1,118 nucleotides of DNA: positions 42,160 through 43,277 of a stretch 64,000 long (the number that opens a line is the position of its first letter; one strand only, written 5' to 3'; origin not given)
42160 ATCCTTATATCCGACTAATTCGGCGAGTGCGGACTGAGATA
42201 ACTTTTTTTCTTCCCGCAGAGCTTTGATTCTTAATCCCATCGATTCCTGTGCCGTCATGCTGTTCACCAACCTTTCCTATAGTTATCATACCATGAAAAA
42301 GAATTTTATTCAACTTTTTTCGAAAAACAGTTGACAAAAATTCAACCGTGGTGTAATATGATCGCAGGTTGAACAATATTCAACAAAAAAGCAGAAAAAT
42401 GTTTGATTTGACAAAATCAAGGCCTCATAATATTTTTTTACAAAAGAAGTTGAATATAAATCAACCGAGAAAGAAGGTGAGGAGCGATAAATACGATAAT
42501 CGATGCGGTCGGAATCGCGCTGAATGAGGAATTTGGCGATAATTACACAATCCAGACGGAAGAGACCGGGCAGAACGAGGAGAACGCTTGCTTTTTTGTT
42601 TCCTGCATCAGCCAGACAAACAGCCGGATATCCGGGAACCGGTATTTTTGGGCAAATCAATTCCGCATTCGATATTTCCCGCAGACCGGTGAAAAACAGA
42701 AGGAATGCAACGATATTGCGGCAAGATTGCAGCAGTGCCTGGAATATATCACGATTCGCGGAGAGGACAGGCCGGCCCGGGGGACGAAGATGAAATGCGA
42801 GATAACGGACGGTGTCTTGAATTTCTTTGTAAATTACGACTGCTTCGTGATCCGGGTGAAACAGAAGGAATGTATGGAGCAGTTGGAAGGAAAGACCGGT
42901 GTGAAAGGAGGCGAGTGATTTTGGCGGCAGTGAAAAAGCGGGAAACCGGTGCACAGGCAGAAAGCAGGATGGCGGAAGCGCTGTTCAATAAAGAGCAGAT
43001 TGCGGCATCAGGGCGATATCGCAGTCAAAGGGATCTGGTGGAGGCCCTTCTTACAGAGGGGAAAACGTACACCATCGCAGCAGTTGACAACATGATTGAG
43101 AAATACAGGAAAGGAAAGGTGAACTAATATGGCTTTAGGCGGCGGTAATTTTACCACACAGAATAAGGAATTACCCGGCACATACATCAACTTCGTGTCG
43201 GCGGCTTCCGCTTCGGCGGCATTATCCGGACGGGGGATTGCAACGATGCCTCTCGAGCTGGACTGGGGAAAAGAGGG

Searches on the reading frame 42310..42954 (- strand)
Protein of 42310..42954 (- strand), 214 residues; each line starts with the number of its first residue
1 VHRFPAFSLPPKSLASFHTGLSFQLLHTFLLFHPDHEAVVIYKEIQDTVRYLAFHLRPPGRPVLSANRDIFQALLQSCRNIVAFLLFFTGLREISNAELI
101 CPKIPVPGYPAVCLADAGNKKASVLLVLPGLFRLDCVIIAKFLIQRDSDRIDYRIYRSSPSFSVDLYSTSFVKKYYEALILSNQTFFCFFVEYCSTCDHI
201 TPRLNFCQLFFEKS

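Call 40: search_protein_families(library=pfam, proteins=[window:42310-42954:-], max_evalue=0.001)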
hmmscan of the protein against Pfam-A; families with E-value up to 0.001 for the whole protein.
window:42310-42954:- (214 aa): 0 families

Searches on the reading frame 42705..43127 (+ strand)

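Call 11: search_protein_families(library=pfam, proteins=[window:42705-43127:+], max_evalue=0.01)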
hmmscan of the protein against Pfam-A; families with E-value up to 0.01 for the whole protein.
window:42705-43127:+ (140 aa): 0 families

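Call 12: search_protein_families(library=phrogs, proteins=[window:42705-43127:+], max_evalue=0.01)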
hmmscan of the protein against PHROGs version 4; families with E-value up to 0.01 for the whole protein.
window:42705-43127:+ (140 aa): 1 family
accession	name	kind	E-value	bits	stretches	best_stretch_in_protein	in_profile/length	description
phrog_966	-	unknown function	7e-19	68.4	1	84-139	3-58/59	-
